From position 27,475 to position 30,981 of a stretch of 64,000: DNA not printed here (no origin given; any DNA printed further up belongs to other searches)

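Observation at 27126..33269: Isolated pilin-like operon: canonical prepilin, giant vWA-bearing modular pilin and TadG-like FN3 protein, with no assembly genes nearby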

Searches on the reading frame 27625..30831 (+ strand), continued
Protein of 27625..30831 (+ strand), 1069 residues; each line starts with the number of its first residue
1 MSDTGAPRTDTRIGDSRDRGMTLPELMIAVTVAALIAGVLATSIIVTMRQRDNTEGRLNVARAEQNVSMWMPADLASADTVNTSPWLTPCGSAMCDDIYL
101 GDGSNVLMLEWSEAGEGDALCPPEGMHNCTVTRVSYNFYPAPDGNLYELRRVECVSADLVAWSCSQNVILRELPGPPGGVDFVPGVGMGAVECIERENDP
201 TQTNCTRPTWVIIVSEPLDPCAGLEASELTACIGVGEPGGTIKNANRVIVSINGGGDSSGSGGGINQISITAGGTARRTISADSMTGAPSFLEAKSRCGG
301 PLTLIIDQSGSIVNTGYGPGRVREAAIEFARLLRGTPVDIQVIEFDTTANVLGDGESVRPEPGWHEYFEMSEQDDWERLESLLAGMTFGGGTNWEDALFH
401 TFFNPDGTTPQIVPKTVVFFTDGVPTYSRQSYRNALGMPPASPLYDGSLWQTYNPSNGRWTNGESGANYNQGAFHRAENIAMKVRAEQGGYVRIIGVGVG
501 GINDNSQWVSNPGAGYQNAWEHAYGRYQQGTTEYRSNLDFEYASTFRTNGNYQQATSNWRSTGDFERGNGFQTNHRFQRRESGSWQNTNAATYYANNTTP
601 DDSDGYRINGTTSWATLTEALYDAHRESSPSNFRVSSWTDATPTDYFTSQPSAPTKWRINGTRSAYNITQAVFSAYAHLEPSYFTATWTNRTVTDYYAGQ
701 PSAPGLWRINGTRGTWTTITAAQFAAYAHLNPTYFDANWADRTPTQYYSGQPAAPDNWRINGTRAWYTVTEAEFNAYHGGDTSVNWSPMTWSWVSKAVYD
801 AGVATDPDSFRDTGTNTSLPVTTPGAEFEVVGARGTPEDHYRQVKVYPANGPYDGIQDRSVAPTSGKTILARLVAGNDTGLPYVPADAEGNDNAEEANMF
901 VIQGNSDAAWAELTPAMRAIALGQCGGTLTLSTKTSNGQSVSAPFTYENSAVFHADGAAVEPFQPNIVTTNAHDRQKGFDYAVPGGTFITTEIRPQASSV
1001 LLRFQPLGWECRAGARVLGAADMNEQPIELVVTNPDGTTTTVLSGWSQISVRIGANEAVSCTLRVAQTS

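Call 13: find_related_loci(query=A1, collection=genome_contigs, flank=10000)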
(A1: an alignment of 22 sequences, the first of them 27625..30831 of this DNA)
Query A1 (1069 aa) in genome_contigs; peptide patterns used: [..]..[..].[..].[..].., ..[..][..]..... (x = any residue, [..] = any of these).
107 stretches matched a pattern; 80 encode a relative of the query (tblastn E <= 1e-3); 74 distinct loci.
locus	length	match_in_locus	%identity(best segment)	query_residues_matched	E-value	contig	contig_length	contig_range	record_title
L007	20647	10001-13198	61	1-1069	0e+0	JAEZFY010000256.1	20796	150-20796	MAG: Actinomycetes bacterium isolate OH_CBrB_70 k127_3124899, whole genome shotgun sequence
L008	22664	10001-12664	48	1-1066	8e-165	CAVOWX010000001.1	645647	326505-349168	MAG: uncultured Acidimicrobiaceae bacterium isolate MFD09964.bin.2.209 genome assembly, contig: contig_10469, whole geno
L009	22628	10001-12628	47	17-1065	3e-163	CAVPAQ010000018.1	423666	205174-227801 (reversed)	MAG: uncultured Acidimicrobiaceae bacterium isolate MFD09779.bin.2.222 genome assembly, contig: contig_3154, whole genom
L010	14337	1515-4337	36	1-1067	4e-153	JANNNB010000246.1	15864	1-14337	MAG: Actinomycetes bacterium isolate SOY_35_metabat.192 SOY_35_k141_891402, whole genome shotgun sequence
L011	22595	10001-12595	45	17-1067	1e-149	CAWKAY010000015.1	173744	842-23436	MAG: uncultured Acidimicrobiaceae bacterium isolate MFD09779.bin.1.222 genome assembly, contig: contig_91076, whole geno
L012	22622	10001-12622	45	17-1066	1e-147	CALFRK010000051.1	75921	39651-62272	MAG TPA_asm: uncultured Ilumatobacter sp. isolate ERR2206756_bin.66_CONCOCT_v1.1_MAG genome assembly, contig: ERZ887841.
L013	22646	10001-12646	44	1-1067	9e-144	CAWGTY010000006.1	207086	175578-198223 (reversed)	MAG: uncultured Acidimicrobiaceae bacterium isolate MFD09779.bin.1.277 genome assembly, contig: contig_18707, whole geno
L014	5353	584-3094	47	6-1067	1e-139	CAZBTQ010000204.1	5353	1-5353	MAG TPA_asm: uncultured Iamiaceae bacterium isolate SRP344714_co2_245 genome assembly, contig: NODE_40091_length_5353_co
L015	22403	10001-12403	41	18-1067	2e-132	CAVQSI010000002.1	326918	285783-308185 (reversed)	MAG: Ilumatobacteraceae bacterium isolate MFD09964.bin.2.211 genome assembly, contig: contig_15076, whole genome shotgun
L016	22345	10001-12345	51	17-1067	3e-127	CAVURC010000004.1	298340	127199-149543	MAG: Ilumatobacteraceae bacterium isolate MFD09730.bin.2.80 genome assembly, contig: contig_12891, whole genome shotgun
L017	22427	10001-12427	43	1-1065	8e-127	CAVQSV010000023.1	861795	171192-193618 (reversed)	MAG: Ilumatobacteraceae bacterium isolate MFD09964.bin.2.183 genome assembly, contig: contig_7769, whole genome shotgun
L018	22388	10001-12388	40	17-1067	2e-125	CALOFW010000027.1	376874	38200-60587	MAG: Ilumatobacteraceae bacterium isolate LOGT_bin.0210 genome assembly, contig: contig_10767, whole genome shotgun sequ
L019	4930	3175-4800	45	16-607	3e-126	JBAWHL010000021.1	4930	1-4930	MAG: Ilumatobacteraceae bacterium isolate MFD05384_ilm_asm_bin13 k127_370556, whole genome shotgun sequence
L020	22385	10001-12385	44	21-1067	1e-124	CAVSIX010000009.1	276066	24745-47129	MAG: Ilumatobacteraceae bacterium isolate MFD01721.bin.2.211 genome assembly, contig: contig_44933, whole genome shotgun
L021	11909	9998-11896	41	12-884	2e-124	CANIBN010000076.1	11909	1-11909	MAG: Acidimicrobiales bacterium isolate RE-9nov16-243 genome assembly, contig: RE-9nov16-C13035, whole genome shotgun se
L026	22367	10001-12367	42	14-1065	1e-118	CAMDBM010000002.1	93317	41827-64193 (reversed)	MAG: Ferrithrix thermotolerans DSM 19514 isolate MH-09jul19-56 genome assembly, contig: MH-09jul19-C405, whole genome sh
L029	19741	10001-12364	48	15-1065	3e-117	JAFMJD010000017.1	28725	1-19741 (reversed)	MAG: Actinomycetota bacterium isolate DEBay_Sum019D_L_G_128 NODE_1165_length_28725_cov_7.449145, whole genome shotgun se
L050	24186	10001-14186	35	1-1066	6e-80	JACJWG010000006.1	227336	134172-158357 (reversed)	MAG: Acidimicrobiaceae bacterium isolate HK-STAS-ACTI-3 HK-STAS-ACTI-3_6, whole genome shotgun sequence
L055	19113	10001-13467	38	12-1066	2e-68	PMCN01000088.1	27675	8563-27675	MAG: Acidimicrobiaceae bacterium isolate fen_730 73.20120700_E3M.161_contig_182983, whole genome shotgun sequence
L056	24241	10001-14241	40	6-1061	2e-84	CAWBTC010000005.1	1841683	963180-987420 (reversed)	MAG: uncultured Acidimicrobiaceae bacterium isolate MFD04651.bin.1.239 genome assembly, contig: contig_1594, whole genom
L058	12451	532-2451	36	17-1067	3e-65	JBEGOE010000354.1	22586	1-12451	MAG: Actinomycetota bacterium isolate NASQAN2016_178_B_bin.3 scaffold_471825, whole genome shotgun sequence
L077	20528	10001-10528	38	864-1067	2e-22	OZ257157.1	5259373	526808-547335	MAG: Ilumatobacteraceae bacterium isolate 8e0d062a-0642-4b73-b20b-d4d8d777789f genome assembly, chromosome: 1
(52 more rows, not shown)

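Call 19: search_protein_families(library=pfam, proteins=[L026:4209-5060:+, L026:5060-5464:+, L026:5489-6475:+, L026:6564-8303:+, L026:8315-9529:+, L026:9529-9981:+, L026:12379-14406:+, L026:14406-15218:+, L026:15077-16492:+, L026:16516-17229:+], max_evalue=0.01)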
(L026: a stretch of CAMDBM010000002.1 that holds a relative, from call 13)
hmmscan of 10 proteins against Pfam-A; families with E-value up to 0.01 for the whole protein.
L026:4209-5060:+ (284 aa): 0 families

L026:5060-5464:+ (135 aa): 0 families

L026:5489-6475:+ (329 aa): 1 family
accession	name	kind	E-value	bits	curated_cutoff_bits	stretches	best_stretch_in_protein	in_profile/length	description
PF24918.1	NET2A_C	-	0.004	17.5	27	1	170-243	95-167/180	NET2A, C-terminal domain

L026:6564-8303:+ (580 aa): 4 families
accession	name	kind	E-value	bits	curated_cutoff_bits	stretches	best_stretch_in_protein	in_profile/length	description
PF00437.27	T2SSE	-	1.4e-117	393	24.9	1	193-575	3-370/370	Type II/IV secretion system protein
PF05157.20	MshEN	-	1.3e-12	47.9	23.1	1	81-166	1-88/90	MshEN domain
PF06414.18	Zeta_toxin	-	0.0022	17.9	22.3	1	334-384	18-68/199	Zeta toxin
PF25199.1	nSTAND_NTPase5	-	0.0075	16.5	34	0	335-376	44-86/145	Novel STAND NTPase 5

L026:8315-9529:+ (405 aa): 1 family
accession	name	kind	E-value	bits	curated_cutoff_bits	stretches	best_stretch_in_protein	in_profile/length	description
PF00482.28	T2SSF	-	1.5e-47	161.1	25.2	2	66-189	1-125/125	Type II secretion system (T2SS), protein F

L026:9529-9981:+ (151 aa): 1 family
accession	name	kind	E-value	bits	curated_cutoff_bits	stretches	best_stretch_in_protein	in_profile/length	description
PF07963.17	N_methyl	-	0.0049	16.8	21.2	1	9-30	6-27/27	Prokaryotic N-terminal methylation motif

L026:12379-14406:+ (676 aa): 3 families
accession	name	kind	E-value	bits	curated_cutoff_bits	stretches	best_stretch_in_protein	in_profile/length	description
PF00041.27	fn3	-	8.9e-21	74.3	25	2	470-544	15-82/84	Fibronectin type III domain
PF25059.1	FN3_DSCAM-DSCAML_C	-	0.00061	20.5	39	0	484-549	19-83/89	DSCAM/DSCAML C-terminal Fn3-like domain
PF16656.11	Pur_ac_phosph_N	-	0.0035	18.3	30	0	468-533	12-83/93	Purple acid Phosphatase, N-terminal domain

L026:14406-15218:+ (271 aa): 0 families

L026:15077-16492:+ (472 aa): 3 families
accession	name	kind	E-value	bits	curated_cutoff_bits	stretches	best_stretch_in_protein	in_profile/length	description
PF00437.27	T2SSE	-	1.5e-47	162.5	24.9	1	113-383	12-281/370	Type II/IV secretion system protein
PF13476.12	AAA_23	-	0.0036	18.4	27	1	230-253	15-38/201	AAA domain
PF00004.35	AAA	-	0.0046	17.9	21.2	0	237-317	1-67/131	ATPase family associated with various cellular activities (AAA)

L026:16516-17229:+ (238 aa): 1 family
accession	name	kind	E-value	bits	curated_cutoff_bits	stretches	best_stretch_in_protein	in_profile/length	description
PF04250.19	DUF429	-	6.1e-24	85.4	23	1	15-226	4-213/214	Protein of unknown function (DUF429)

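Call 20: search_protein_families(library=pfam, proteins=[L026:16901-17395:+, L026:17830-19323:+, L026:19471-20640:+, L026:20034-21092:+, L026:21168-21947:+, L026:169-1455:+, L026:1492-3036:+, L026:3023-4138:-, L026:3536-4150:+], max_evalue=0.01)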
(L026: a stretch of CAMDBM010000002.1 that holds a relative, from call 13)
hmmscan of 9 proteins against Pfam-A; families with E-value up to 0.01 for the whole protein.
L026:16901-17395:+ (165 aa): 0 families

L026:17830-19323:+ (498 aa): 2 families
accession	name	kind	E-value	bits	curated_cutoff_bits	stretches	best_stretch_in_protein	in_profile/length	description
PF00501.34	AMP-binding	-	1.5e-50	172.6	29.9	1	31-359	4-378/384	AMP-binding enzyme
PF13193.12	AMP-binding_C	-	9e-11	43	24.5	1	414-481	1-70/76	AMP-binding enzyme C-terminal domain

L026:19471-20640:+ (390 aa): 0 families

L026:20034-21092:+ (353 aa): 1 family
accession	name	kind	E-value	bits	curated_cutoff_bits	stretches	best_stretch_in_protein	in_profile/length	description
PF00487.30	FA_desaturase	-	7.2e-33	114.9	29.7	1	100-329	2-240/253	Fatty acid desaturase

L026:21168-21947:+ (260 aa): 8 families
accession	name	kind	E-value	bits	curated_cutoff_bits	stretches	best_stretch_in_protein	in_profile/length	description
PF00005.33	ABC_tran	-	2.1e-23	83.8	25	1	31-182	1-135/137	ABC transporter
PF02463.25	SMC_N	-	5.3e-07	29.7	40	0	42-62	25-48/220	RecF/RecN/SMC N terminal domain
PF13555.12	AAA_29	-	0.00089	19.4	27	1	39-58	20-39/61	P-loop containing region of AAA domain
PF13238.12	AAA_18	-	0.0011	19.9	29.4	0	46-80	3-42/128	AAA domain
PF13671.12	AAA_33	-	0.003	18.3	27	1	43-69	1-27/143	AAA domain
PF13304.12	AAA_21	-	0.003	18.1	27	0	44-60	2-18/304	AAA domain, putative AbiEii toxin, Type IV TA system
PF03193.22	RsgA_GTPase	-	0.0046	17.2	30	1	41-69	106-134/174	RsgA GTPase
PF13481.12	AAA_25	-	0.008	16.3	27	0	37-61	29-53/195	AAA domain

L026:169-1455:+ (429 aa): 3 families
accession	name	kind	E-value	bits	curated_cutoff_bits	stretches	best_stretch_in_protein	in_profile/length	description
PF02770.24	Acyl-CoA_dh_M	-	2.7e-20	72.8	33.3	1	151-245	1-97/97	Acyl-CoA dehydrogenase, middle domain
PF00441.29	Acyl-CoA_dh_1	-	2.3e-18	67.2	22.4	1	258-405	1-150/150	Acyl-CoA dehydrogenase, C-terminal domain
PF02771.21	Acyl-CoA_dh_N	-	2.4e-08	34.8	22.9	1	66-146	33-112/113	Acyl-CoA dehydrogenase, N-terminal domain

L026:1492-3036:+ (515 aa): 3 families
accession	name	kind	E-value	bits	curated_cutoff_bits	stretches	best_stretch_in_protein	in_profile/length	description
PF02541.22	Ppx-GppA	-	2.1e-66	224.7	27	1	19-310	1-285/285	Ppx/GppA phosphatase family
PF21447.3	Ppx-GppA_III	-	2.1e-29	103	27.3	1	323-473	3-153/177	Ppx/GppA phosphatase, domain III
PF14450.12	FtsA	-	0.0067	17.2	31.8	0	133-167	1-35/127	Cell division protein FtsA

L026:3023-4138:- (371 aa): 2 families
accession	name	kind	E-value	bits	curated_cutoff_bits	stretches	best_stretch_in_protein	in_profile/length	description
PF03734.19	YkuD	-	6.8e-10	40.1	23.4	1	178-317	3-146/146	L,D-transpeptidase catalytic domain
PF01471.23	PG_binding_1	-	7.8e-09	36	23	1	102-139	2-39/57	Putative peptidoglycan binding domain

L026:3536-4150:+ (205 aa): 0 families

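Call 27: search_protein_families(library=pfam, proteins=[L026:14442-15206:-, L026:4221-5006:-, L026:5074-5700:-, L026:5669-6487:-, L026:16468-16926:-, L026:17351-17845:-, L026:19327-20103:-], max_evalue=0.01)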
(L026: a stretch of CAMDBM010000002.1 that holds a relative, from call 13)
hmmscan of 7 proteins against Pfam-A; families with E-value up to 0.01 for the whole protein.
L026:14442-15206:- (254 aa): 2 families
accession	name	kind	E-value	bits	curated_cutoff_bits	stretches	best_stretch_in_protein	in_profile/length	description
PF06750.18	A24_N_bact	-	1.1e-27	96.4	23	1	8-90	1-83/84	Bacterial Peptidase A24 N-terminal domain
PF01478.23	Peptidase_A24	-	2.7e-10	41.1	26.5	1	102-213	2-104/104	Type IV leader peptidase family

L026:4221-5006:- (261 aa): 4 families
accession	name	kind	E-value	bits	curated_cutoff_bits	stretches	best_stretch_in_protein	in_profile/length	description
PF00535.33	Glycos_transf_2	-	3.4e-28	99.1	23.3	1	22-191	1-167/168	Glycosyl transferase family 2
PF10111.15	Glyco_tranf_2_2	-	0.00018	21.6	27.3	1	55-119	28-93/276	Glycosyltransferase like family 2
PF13641.12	Glyco_tranf_2_3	-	0.0026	18.3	27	1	22-118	4-97/230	Glycosyltransferase like family 2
PF13506.12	Glyco_transf_21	-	0.0068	16.3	21.7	0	90-179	14-102/174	Glycosyl transferase family 21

L026:5074-5700:- (208 aa): 0 families

L026:5669-6487:- (272 aa): 0 families

L026:16468-16926:- (152 aa): 0 families

L026:17351-17845:- (164 aa): 1 family
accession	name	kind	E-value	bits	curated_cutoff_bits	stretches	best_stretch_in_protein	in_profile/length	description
PF07963.17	N_methyl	-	1.1e-10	41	21.2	1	59-84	1-26/27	Prokaryotic N-terminal methylation motif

L026:19327-20103:- (258 aa): 2 families
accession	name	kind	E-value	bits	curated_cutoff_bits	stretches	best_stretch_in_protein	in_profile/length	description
PF11716.13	MDMPI_N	-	2.7e-21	77.2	24.2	1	25-141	4-140/140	Mycothiol maleylpyruvate isomerase N-terminal domain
PF07398.16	MDMPI_C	-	3.6e-13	50.5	29.5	1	154-249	2-88/90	MDMPI C-terminal domain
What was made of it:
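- The linked machinery in relatives has a PilB with a MshEN domain, a two-domain PilC, a PilD with the A24 N-terminal domain and a PilT-like ATPase (calls 19, 27).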

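Call 30: find_homologous_proteins(query=L029:6523-8265:+, max_evalue=1e-50)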
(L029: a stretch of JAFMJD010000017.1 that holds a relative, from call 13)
Query L029:6523-8265:+ (581 aa): 7993 proteins with E <= 1e-50 among 8000 candidates; the best 120 are listed.
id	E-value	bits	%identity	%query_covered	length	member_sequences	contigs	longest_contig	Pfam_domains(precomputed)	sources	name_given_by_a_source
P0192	0.0e+0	1207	94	100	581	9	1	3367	PF05157.21,PF00437.27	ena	-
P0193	0.0e+0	1129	88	100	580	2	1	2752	PF05157.21,PF00437.27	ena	-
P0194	0.0e+0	1120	87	100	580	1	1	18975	PF05157.21,PF00437.27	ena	-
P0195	0.0e+0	1116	87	100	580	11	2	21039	PF05157.21,PF00437.27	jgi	-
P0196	0.0e+0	1112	84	100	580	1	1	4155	PF05157.21,PF00437.27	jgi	-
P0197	0.0e+0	1083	84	100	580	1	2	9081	PF05157.21,PF00437.27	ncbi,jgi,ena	jgi:type IV pilus assembly protein PilB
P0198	2.2e-287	972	76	100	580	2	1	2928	PF05157.21,PF00437.27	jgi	-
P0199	3.5e-282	955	87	84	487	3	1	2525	PF05157.21,PF00437.27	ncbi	ncbi:MAG: GspE/PulE family protein, partial [Ilumatobacteraceae bacterium]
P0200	2.1e-251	854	96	68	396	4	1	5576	PF00437.27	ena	-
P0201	2.5e-247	840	68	100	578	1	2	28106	PF05157.21,PF00437.27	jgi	jgi:type IV pilus assembly protein PilB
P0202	2.0e-239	814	68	97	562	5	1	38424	PF05157.21,PF00437.27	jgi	jgi:type IV pilus assembly protein PilB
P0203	1.2e-237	808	65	99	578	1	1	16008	PF05157.21,PF00437.27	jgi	jgi:type IV pilus assembly protein PilB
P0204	9.1e-228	776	65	95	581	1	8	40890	PF05157.21,PF00437.27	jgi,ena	jgi:type IV pilus assembly protein PilB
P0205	3.6e-227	774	69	87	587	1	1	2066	PF05157.21,PF00437.27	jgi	jgi:type IV pilus assembly protein PilB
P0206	9.0e-227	772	63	96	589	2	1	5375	PF05157.21,PF00437.27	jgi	jgi:type IV pilus assembly protein PilB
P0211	4.3e-221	754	65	89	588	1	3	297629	PF05157.21,PF00437.27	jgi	jgi:type IV pilus assembly protein PilB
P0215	6.2e-220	750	66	89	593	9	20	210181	PF05157.21,PF00437.27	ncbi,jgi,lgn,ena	-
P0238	1.1e-217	742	59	100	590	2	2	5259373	PF05157.21,PF00437.27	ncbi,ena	-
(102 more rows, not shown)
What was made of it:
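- Ilumatobacteraceae PilB homologues are abundant (call 30). One chromosome-length contig holds both PilB and an unlinked trio (calls 13, 30).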
